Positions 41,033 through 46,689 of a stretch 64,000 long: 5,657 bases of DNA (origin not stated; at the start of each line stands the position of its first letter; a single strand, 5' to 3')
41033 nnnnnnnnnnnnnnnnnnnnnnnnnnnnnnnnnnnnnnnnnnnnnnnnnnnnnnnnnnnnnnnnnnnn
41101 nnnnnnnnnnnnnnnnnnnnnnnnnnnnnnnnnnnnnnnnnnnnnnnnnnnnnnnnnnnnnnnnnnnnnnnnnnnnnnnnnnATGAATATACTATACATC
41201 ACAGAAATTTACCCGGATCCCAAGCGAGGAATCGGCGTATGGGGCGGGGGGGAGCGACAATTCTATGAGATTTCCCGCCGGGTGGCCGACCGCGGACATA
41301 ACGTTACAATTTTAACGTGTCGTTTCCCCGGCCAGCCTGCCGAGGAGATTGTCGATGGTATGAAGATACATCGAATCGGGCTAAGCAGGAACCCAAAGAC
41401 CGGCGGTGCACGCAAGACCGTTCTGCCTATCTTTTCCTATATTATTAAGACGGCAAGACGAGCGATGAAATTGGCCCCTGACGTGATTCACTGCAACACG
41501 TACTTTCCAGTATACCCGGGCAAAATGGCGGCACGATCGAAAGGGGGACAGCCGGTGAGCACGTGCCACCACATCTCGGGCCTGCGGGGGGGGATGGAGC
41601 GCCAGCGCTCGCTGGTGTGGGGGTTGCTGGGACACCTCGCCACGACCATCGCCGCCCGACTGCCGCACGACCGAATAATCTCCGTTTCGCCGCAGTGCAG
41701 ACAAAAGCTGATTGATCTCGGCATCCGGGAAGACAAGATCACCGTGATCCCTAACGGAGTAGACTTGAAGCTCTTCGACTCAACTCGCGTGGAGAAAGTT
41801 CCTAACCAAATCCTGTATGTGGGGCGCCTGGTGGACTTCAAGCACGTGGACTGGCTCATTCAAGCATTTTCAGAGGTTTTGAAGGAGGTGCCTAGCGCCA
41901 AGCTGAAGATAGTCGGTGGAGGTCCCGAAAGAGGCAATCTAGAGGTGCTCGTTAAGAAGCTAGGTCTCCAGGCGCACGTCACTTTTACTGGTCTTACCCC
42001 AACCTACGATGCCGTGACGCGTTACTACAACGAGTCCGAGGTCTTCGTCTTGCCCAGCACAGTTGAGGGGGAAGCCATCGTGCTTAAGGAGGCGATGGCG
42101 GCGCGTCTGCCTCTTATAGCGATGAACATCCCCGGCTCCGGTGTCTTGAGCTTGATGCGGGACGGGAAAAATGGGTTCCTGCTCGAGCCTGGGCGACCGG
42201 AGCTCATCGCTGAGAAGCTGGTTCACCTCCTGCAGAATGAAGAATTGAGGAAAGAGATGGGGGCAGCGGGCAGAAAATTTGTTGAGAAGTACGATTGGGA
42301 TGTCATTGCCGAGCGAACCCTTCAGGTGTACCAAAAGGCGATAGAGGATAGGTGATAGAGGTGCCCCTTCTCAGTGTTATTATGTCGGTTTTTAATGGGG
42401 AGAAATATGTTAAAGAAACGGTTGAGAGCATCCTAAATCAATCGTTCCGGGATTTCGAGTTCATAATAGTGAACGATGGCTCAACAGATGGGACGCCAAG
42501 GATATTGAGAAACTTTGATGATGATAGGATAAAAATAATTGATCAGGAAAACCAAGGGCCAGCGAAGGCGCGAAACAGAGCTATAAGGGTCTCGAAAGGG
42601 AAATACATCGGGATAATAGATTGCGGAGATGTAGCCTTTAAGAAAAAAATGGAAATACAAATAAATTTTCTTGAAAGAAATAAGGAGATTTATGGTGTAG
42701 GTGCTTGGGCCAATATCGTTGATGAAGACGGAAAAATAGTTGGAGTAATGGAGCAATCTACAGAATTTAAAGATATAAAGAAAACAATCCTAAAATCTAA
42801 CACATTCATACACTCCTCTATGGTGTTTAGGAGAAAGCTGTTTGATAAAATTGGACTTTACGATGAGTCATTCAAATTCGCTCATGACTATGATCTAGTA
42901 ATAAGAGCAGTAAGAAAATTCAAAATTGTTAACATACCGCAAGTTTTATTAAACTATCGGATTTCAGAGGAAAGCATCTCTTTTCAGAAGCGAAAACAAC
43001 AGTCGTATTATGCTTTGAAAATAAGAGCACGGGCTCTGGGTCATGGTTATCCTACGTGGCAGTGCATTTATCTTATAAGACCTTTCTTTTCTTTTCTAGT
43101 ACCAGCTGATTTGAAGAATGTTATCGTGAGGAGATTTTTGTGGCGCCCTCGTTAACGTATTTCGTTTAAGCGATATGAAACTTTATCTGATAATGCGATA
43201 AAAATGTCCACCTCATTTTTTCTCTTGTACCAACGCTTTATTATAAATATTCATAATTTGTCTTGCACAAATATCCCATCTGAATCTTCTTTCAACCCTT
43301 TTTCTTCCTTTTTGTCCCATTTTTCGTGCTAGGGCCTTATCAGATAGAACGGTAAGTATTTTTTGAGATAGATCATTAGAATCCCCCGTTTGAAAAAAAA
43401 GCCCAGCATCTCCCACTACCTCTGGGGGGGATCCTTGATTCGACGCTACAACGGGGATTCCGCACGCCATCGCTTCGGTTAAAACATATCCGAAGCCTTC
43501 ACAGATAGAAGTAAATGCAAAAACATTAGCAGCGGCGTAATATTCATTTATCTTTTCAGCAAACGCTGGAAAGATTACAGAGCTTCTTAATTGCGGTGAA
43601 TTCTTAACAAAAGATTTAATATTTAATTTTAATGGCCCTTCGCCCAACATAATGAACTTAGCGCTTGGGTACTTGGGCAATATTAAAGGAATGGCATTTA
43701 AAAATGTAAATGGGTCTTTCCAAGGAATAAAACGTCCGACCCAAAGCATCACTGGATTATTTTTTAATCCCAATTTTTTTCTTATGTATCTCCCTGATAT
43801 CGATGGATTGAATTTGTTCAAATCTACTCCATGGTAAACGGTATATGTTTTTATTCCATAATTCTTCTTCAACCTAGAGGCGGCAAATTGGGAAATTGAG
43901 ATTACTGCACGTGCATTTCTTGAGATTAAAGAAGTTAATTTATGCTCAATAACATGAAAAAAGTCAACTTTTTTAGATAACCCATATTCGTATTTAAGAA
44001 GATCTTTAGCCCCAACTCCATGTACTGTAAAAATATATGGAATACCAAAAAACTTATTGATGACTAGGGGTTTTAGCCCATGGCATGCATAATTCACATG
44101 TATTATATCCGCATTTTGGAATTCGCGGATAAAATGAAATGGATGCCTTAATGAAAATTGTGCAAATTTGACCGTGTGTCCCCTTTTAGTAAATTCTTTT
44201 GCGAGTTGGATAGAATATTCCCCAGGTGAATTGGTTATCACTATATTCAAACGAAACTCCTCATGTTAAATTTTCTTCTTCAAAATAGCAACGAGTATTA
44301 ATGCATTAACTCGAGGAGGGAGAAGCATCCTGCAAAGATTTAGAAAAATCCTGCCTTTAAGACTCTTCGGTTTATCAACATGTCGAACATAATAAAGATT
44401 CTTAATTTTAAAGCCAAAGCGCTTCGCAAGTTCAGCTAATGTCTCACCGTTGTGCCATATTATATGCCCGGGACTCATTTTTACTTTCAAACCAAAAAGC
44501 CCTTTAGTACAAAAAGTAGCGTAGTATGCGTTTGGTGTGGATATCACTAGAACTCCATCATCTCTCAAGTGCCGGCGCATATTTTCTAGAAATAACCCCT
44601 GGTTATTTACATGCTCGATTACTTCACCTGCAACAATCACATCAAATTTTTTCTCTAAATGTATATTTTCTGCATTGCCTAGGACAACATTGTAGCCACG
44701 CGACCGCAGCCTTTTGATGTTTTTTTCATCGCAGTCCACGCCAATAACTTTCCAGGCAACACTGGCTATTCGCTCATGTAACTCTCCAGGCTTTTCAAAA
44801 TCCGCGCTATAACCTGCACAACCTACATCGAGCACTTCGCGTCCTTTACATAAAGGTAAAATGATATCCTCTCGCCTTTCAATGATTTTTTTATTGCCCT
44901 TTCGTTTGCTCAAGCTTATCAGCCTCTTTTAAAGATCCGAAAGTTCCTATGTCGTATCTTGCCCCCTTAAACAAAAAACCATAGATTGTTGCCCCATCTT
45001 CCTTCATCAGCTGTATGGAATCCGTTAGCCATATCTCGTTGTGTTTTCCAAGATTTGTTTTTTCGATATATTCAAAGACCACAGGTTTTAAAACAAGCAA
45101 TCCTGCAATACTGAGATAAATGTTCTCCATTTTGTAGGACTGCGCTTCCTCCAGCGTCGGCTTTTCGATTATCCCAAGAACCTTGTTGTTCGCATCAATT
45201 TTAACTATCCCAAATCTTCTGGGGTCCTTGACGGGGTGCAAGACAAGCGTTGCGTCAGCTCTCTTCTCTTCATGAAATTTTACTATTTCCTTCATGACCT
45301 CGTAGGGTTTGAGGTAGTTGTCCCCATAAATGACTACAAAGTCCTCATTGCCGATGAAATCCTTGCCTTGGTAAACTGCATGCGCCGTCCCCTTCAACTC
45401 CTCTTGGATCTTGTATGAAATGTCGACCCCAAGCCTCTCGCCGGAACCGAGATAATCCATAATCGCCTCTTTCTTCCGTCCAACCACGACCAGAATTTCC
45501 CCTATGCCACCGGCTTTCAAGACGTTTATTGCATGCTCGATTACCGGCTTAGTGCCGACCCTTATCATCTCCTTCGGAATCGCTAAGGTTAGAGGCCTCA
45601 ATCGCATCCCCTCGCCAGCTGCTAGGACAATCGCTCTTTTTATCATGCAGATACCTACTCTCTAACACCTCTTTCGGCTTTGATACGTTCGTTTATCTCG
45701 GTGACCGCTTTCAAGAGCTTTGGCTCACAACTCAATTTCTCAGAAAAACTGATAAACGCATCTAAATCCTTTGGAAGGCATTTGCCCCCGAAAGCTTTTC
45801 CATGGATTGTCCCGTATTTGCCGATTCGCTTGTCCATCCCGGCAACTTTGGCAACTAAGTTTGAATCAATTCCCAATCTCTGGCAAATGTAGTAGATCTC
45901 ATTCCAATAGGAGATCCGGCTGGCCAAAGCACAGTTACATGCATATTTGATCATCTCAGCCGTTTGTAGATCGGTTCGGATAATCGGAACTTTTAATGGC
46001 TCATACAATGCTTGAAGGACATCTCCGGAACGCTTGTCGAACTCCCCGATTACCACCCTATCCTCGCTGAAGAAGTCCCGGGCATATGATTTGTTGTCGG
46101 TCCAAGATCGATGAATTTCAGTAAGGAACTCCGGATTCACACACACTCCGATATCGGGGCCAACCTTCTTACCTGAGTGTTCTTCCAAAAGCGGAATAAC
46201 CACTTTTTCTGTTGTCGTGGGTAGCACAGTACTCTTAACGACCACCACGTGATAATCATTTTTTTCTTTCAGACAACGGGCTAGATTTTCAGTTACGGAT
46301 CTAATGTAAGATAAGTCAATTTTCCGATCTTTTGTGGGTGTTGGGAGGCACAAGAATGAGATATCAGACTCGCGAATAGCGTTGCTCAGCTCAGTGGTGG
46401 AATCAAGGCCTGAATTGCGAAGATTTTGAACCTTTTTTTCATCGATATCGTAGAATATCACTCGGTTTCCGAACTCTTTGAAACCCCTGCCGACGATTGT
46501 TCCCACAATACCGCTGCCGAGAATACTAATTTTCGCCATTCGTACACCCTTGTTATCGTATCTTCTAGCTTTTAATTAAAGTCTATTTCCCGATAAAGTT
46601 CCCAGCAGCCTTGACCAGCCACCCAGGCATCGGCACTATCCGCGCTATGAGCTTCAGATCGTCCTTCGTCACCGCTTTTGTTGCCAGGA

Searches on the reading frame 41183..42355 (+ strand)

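Call 54: search_protein_families(library=pfam, proteins=[window:41183-42355:+], max_evalue=0.00001)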
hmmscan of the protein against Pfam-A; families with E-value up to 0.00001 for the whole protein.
window:41183-42355:+ (390 aa): 6 families
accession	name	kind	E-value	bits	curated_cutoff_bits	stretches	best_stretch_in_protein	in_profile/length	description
PF00534.26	Glycos_transf_1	-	4.2e-40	137.5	26.4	1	200-365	8-171/172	Glycosyl transferases group 1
PF13692.12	Glyco_trans_1_4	-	5.7e-34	117.8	27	1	208-352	2-142/142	Glycosyl transferases group 1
PF13439.12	Glyco_transf_4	-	2.5e-29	102.9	28.5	1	20-196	1-169/170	Glycosyltransferase Family 4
PF13579.12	Glyco_trans_4_4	-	6.4e-18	66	29.7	1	21-192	1-158/158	Glycosyl transferase 4-like domain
PF20706.3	GT4-conflict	-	4.9e-08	32.8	26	1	164-328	149-323/385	Family 4 Glycosyltransferase in conflict systems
PF13477.12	Glyco_trans_4_2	-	4.8e-06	27.2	23.4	1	30-125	16-102/139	Glycosyl transferase 4-like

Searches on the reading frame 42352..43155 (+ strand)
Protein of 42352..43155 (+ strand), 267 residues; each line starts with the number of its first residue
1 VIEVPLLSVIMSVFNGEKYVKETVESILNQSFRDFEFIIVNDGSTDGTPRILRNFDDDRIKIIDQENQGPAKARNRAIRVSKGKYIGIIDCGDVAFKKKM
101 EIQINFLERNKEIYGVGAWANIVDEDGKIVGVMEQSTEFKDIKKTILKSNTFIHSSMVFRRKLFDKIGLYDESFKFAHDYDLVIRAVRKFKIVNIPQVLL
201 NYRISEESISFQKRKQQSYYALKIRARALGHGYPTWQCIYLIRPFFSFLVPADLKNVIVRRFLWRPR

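Call 31: search_protein_families(library=pfam, proteins=[window:42352-43155:+], max_evalue=0.01)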
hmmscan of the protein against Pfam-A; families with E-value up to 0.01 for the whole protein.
window:42352-43155:+ (267 aa): 4 families
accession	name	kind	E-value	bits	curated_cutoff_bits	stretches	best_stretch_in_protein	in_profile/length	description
PF00535.33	Glycos_transf_2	-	7.9e-33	114.2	23.3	1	8-168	1-168/168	Glycosyl transferase family 2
PF10111.15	Glyco_tranf_2_2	-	1.3e-20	74.5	27.3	1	8-211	1-225/276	Glycosyltransferase like family 2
PF13641.12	Glyco_tranf_2_3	-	5.4e-12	46.6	27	1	7-199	3-208/230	Glycosyltransferase like family 2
PF13704.12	Glyco_tranf_2_4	-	0.003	18.5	27.5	1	17-91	4-80/98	Glycosyl transferase family 2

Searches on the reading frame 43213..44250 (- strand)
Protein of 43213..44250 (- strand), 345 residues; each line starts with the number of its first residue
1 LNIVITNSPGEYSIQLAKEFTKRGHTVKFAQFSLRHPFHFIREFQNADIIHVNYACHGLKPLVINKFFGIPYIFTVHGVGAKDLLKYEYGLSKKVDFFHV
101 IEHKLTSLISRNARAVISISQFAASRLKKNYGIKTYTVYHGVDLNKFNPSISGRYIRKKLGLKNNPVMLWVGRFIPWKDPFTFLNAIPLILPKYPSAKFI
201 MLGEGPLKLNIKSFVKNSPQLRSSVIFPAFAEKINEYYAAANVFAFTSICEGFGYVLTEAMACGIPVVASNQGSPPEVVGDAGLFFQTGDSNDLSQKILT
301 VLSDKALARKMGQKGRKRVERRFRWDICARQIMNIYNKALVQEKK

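Call 31: search_protein_families(library=pfam, proteins=[window:43213-44250:-], max_evalue=0.01)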
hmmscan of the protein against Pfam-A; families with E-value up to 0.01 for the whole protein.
window:43213-44250:- (345 aa): 6 families
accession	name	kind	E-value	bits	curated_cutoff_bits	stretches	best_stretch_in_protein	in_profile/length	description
PF00534.26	Glycos_transf_1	-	4.7e-36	124.3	26.4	1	156-318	5-172/172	Glycosyl transferases group 1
PF13692.12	Glyco_trans_1_4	-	7e-31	107.8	27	1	166-304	2-142/142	Glycosyl transferases group 1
PF13439.12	Glyco_transf_4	-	2.3e-16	60.7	28.5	1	31-145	55-169/170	Glycosyltransferase Family 4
PF13524.12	Glyco_trans_1_2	-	2.6e-08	34.4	25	1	257-333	67-143/144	Glycosyl transferase-like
PF20706.3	GT4-conflict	-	1.9e-07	30.8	26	1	231-331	272-384/385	Family 4 Glycosyltransferase in conflict systems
PF13579.12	Glyco_trans_4_4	-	9.6e-07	29.7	29.7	1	34-133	57-147/158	Glycosyl transferase 4-like domain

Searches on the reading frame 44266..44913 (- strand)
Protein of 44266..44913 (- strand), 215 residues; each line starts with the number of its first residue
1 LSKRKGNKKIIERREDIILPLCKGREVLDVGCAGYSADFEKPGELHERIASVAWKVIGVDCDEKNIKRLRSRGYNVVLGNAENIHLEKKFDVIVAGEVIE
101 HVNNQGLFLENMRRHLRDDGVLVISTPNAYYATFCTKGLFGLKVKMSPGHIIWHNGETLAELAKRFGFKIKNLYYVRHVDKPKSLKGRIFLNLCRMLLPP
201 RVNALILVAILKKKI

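Call 31: search_protein_families(library=pfam, proteins=[window:44266-44913:-], max_evalue=0.01)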
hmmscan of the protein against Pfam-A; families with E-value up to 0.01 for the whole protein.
window:44266-44913:- (215 aa): 10 families
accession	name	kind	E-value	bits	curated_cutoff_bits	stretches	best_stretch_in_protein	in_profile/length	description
PF13489.12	Methyltransf_23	-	3.5e-17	63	27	1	12-170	11-161/164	Methyltransferase domain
PF08241.18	Methyltransf_11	-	5.4e-13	49.8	21.2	1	43-124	8-95/95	Methyltransferase domain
PF13847.12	Methyltransf_31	-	5.2e-12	46.1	27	1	23-128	3-113/145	Methyltransferase domain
PF08242.18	Methyltransf_12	-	7.8e-10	39.8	30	1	43-122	8-98/98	Methyltransferase domain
PF13649.12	Methyltransf_25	-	2.1e-09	38.4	27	1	27-120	1-97/97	Methyltransferase domain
PF05219.18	DREV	-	2.7e-05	23.9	26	1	42-166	105-224/265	DREV methyltransferase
PF05401.17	NodS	-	0.00017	21.9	24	1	18-127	34-147/201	Nodulation protein S (NodS)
PF02353.26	CMAS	-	0.00023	21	27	1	19-126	58-166/273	Mycolic acid cyclopropane synthetase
PF07021.18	MetW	-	0.00041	20.5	21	1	22-128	12-111/193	Methionine biosynthesis protein MetW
PF02254.24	TrkA_N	-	0.00098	19.9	23.8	1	48-91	16-59/116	TrkA-N domain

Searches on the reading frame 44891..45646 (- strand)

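Call 31: search_protein_families(library=pfam, proteins=[window:44891-45646:-], max_evalue=0.01)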
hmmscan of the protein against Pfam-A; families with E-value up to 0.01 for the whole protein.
window:44891-45646:- (251 aa): 3 families
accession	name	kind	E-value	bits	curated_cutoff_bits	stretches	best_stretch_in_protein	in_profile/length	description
PF00483.29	NTP_transferase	-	1.5e-46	159.5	21.2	1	5-245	2-241/245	Nucleotidyl transferase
PF12804.13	NTP_transf_3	-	1.8e-12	48.2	27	1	5-136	1-122/160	MobA-like NTP transferase domain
PF01128.25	IspD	-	1.4e-07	32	27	1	5-170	3-157/221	2-C-methyl-D-erythritol 4-phosphate cytidylyltransferase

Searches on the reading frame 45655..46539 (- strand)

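Call 31: search_protein_families(library=pfam, proteins=[window:45655-46539:-], max_evalue=0.01)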
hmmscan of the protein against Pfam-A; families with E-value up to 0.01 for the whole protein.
window:45655-46539:- (294 aa): 7 families
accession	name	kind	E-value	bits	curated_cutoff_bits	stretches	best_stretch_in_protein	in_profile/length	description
PF03721.20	UDPG_MGDP_dh_N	-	1.4e-35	123.1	27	2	39-177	58-186/187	UDP-glucose/GDP-mannose dehydrogenase family, NAD binding domain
PF00984.24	UDPG_MGDP_dh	-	7.7e-28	96.9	25.4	1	192-284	1-93/94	UDP-glucose/GDP-mannose dehydrogenase family, central domain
PF02826.25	2-Hacid_dh_C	-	5.5e-06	26.3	25.1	1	3-72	38-106/178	D-isomer specific 2-hydroxyacid dehydrogenase, NAD binding domain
PF02558.23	ApbA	-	0.00015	21.9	22.2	1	4-112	1-85/150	Ketopantoate reductase PanE/ApbA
PF03807.23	F420_oxidored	-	0.00016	22.6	21.6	1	3-67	1-69/94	NADP oxidoreductase coenzyme F420-dependent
PF03446.21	NAD_binding_2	-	0.00033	21.1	21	1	3-112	1-102/161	NAD binding domain of 6-phosphogluconate dehydrogenase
PF01210.29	NAD_Gly3P_dh_N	-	0.001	19.5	23.1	0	3-142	1-140/158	NAD-dependent glycerol-3-phosphate dehydrogenase N-terminus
